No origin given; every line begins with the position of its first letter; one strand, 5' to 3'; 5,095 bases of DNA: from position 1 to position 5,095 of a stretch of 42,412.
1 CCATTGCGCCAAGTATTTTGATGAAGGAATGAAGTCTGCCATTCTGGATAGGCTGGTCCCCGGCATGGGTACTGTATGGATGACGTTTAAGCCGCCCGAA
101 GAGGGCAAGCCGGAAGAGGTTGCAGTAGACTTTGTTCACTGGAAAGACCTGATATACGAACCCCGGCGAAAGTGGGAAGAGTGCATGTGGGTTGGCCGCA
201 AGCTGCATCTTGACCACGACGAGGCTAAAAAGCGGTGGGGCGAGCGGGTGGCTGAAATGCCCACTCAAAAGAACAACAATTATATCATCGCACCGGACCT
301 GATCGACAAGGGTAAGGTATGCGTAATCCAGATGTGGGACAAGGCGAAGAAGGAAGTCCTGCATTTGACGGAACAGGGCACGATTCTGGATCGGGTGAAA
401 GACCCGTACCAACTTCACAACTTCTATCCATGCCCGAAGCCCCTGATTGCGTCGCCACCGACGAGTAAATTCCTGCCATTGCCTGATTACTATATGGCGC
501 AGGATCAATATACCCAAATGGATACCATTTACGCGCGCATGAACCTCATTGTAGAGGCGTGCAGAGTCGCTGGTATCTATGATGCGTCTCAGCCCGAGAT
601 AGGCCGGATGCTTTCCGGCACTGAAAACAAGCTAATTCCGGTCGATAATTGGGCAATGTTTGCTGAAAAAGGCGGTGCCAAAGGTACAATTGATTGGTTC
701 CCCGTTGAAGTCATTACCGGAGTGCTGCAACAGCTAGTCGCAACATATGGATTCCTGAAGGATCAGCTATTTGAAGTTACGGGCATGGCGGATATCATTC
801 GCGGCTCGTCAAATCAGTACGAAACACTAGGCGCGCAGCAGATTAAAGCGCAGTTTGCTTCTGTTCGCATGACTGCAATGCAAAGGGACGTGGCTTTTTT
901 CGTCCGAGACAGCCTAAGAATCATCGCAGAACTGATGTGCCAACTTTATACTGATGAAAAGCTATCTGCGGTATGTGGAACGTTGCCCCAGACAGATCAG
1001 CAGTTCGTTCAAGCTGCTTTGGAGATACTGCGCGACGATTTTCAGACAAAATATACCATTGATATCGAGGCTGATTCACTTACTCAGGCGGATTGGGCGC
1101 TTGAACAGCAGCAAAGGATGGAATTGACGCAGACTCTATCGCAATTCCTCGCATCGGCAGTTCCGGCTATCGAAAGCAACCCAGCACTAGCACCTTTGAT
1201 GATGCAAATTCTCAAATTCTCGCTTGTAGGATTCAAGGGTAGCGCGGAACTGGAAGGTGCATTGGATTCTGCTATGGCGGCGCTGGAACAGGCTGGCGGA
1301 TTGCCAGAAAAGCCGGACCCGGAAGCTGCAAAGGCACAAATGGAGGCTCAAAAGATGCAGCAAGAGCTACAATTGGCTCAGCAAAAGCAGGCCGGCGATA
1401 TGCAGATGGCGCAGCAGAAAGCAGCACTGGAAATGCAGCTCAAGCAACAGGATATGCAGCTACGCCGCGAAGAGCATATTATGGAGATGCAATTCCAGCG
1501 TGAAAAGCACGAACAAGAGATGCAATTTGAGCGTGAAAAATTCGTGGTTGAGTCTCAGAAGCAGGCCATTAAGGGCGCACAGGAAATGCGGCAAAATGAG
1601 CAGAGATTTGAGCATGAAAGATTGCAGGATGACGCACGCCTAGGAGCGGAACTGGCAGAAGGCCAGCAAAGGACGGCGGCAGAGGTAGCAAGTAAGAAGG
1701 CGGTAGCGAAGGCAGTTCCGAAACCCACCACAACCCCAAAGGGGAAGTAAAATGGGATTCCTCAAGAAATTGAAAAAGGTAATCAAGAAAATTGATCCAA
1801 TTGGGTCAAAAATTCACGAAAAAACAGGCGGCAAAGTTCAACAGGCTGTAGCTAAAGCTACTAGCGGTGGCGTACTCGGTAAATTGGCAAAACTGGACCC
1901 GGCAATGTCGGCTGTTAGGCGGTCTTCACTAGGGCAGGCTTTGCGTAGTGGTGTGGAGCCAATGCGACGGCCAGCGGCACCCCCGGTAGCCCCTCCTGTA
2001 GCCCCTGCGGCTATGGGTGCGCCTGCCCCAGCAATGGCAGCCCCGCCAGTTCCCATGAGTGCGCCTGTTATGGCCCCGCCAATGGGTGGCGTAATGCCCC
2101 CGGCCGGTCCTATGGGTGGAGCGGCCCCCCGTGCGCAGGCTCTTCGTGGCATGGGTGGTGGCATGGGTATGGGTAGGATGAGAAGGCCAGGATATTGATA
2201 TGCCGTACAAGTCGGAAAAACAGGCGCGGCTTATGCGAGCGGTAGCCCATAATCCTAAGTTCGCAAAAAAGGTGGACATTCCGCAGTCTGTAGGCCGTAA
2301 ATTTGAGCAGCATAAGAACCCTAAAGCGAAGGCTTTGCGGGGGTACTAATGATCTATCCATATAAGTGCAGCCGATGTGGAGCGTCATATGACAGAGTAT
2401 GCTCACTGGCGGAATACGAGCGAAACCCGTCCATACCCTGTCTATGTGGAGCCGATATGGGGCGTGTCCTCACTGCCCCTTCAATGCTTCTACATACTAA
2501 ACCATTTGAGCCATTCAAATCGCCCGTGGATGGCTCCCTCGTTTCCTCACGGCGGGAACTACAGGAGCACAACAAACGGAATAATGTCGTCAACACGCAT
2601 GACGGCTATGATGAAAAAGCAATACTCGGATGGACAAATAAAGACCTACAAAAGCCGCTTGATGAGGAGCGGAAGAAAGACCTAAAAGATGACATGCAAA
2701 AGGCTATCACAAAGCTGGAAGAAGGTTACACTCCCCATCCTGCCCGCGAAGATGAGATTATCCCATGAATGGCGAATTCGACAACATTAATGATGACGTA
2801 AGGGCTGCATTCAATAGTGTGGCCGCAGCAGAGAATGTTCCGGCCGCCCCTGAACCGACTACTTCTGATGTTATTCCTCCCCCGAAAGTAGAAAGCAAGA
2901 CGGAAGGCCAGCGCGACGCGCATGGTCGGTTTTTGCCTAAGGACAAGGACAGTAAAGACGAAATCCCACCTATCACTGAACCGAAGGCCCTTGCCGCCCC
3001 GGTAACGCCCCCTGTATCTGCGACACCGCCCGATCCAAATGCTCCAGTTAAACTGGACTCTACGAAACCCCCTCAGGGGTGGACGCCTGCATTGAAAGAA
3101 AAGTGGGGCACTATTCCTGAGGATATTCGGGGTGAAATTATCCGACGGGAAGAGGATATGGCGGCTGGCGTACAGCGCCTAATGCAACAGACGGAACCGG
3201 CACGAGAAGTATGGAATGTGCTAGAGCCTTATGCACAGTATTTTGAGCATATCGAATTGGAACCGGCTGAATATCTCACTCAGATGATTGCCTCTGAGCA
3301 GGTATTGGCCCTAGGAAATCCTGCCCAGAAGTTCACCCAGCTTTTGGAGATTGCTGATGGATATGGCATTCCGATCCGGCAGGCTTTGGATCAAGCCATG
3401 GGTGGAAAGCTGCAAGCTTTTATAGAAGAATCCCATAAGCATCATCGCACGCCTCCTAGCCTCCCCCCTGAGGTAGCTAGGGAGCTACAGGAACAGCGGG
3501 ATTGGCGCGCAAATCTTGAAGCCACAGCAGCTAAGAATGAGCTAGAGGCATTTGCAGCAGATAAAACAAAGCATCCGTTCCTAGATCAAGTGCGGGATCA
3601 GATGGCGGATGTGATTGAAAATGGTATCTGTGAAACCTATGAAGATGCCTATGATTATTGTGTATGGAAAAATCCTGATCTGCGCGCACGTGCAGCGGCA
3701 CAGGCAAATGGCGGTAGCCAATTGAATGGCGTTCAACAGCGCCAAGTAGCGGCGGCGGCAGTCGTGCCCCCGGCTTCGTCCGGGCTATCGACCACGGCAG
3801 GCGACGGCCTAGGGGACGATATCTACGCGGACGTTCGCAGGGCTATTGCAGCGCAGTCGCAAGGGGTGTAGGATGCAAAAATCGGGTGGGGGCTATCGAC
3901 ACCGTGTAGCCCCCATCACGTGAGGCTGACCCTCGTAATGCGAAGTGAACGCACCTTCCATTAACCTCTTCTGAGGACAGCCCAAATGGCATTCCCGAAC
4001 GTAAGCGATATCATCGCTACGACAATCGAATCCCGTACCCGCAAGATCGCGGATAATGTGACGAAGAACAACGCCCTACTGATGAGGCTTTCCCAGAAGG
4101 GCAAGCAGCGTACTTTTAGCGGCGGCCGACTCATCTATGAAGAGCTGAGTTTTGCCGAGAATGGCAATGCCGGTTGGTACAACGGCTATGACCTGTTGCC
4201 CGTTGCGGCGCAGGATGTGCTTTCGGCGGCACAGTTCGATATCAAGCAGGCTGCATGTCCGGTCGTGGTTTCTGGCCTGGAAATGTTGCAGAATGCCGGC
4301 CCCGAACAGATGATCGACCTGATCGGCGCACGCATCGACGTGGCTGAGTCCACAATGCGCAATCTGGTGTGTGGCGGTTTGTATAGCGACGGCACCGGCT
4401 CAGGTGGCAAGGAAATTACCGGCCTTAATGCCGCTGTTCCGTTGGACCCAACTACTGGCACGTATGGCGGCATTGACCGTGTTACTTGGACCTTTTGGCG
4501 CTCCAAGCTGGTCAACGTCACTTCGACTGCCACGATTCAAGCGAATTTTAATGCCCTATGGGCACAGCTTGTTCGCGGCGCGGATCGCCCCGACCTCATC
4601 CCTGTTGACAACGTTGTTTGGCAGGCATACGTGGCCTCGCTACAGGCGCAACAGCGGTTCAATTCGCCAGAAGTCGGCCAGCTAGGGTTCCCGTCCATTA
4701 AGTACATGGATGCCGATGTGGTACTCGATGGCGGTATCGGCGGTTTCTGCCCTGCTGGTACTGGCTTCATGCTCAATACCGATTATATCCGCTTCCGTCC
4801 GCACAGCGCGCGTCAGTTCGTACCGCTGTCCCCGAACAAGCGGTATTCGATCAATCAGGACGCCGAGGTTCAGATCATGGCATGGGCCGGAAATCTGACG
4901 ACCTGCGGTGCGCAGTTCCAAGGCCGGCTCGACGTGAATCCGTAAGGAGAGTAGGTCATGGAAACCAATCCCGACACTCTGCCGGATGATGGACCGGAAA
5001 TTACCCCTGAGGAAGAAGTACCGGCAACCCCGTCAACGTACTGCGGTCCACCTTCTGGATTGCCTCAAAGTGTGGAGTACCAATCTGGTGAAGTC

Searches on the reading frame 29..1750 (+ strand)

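Call 31: search_protein_families(library=phrogs, proteins=[window:29-1750:+], max_evalue=0.00001)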
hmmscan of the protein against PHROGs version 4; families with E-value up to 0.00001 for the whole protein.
window:29-1750:+ (573 aa): 3 families
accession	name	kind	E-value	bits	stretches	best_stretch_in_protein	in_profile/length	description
phrog_12082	-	head and packaging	1.4e-108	365.2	2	24-325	169-480/715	portal protein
phrog_156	-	head and packaging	4.5e-15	56.1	2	8-130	124-251/681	portal protein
phrog_1216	-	head and packaging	4.7e-06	26.4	1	244-525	446-709/714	portal protein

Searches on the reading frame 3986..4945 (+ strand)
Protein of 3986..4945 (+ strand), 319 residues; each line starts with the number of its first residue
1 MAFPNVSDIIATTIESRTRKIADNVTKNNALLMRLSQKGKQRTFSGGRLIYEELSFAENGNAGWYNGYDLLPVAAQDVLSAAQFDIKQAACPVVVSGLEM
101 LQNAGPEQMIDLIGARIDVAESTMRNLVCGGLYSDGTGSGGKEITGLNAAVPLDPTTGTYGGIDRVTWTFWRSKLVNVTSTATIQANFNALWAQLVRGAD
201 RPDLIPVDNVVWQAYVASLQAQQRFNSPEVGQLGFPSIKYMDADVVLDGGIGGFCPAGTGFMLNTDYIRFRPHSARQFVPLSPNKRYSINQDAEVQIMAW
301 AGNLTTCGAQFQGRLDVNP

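Call 31: search_protein_families(library=phrogs, proteins=[window:3986-4945:+], max_evalue=0.00001)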
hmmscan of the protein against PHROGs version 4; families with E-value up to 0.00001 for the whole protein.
window:3986-4945:+ (319 aa): 2 families
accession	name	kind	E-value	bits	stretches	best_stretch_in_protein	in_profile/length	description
phrog_9953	-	head and packaging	3.2e-106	356.4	1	1-315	4-326/329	major head protein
phrog_14242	-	head and packaging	6e-07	29.5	1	137-274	210-344/396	major head protein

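Call 67: search_dna_similar(query=window:3986-4945:+, collection=phages, mode=protein, max_evalue=1e-10, max_rows=15)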
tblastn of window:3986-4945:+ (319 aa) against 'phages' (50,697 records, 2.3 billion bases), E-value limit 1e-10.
Records with a match: 51; places in all: 51; records where one place covers at least 80% of the query: 51.
Best place of each record, by identity: 80-90% 1; 60-80% 1; <60% 49.
By first word of the organism name: Brucella 41; Myxococcus 3; Bacteriophage 2; Stenotrophomonas 1; Bradyrhizobium 1; Ruegeria 1; Rhizobium 1; Microcystis 1.
By host as written in the record: Brucella abortus S19 14; Brucella sp. 6; Brucella abortus 141 5; Brucella abortus 4; Myxococcus xanthus strain DK883 2; - 2; brucella abortus 141 2; Brucella melitensis 16M 2; and 13 more.
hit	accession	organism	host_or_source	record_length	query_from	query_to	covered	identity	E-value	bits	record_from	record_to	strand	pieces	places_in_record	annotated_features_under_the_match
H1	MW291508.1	Stenotrophomonas phage BUCT555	Stenotrophomonas maltophilia 1207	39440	1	318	100%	84.3%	9e-176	545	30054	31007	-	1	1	major capsid protein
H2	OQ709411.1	Myxococcus phage Mx9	Myxococcus xanthus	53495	1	315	99%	60.7%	3e-118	380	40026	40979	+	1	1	putative major capsid protein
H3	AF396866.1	Myxococcus phage Mx8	Myxococcus xanthus strain DK883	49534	1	315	99%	59.7%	4e-116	374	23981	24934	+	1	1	major virion structural protein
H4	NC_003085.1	Myxococcus phage Mx8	Myxococcus xanthus strain DK883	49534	1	315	99%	59.7%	4e-116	374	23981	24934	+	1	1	major head protein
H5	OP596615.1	Bradyrhizobium phage ppBjS10J-1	Bradyrhizobium japonicum S10J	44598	1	315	99%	50.9%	1e-92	306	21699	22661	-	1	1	major capsid protein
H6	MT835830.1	Bacteriophage sp.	human fecal samples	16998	1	315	99%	42.2%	6e-68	235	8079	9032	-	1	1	record has no annotation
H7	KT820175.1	Ruegeria phage 45A6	Ruegeria mobilis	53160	1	315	99%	40.8%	2e-47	176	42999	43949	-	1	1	hypothetical protein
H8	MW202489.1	Bacteriophage sp.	Manatee Spring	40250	1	313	98%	37.0%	3e-51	187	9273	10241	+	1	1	major virion structural protein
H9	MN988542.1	Rhizobium phage RHph_I3_18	Rhizobium phaseoli I3_18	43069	9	319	97%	34.3%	7e-36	142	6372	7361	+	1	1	hypothetical protein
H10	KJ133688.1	Brucella phage 02_19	Brucella abortus S19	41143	5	315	97%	31.2%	1e-35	142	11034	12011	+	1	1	major head protein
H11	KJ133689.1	Brucella phage 02_141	Brucella abortus 141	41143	5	315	97%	31.2%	1e-35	142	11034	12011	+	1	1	major head protein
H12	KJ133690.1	Brucella phage 11sa_19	Brucella abortus S19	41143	5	315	97%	31.2%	1e-35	142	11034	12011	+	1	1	major head protein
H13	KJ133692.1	Brucella phage 110_19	Brucella abortus S19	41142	5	315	97%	31.2%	1e-35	142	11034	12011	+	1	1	major head protein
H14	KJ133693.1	Brucella phage 110_141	Brucella abortus 141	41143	5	315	97%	31.2%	1e-35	142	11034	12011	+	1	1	major head protein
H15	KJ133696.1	Brucella phage 177_19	Brucella abortus S19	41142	5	315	97%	31.2%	1e-35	142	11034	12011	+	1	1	major head protein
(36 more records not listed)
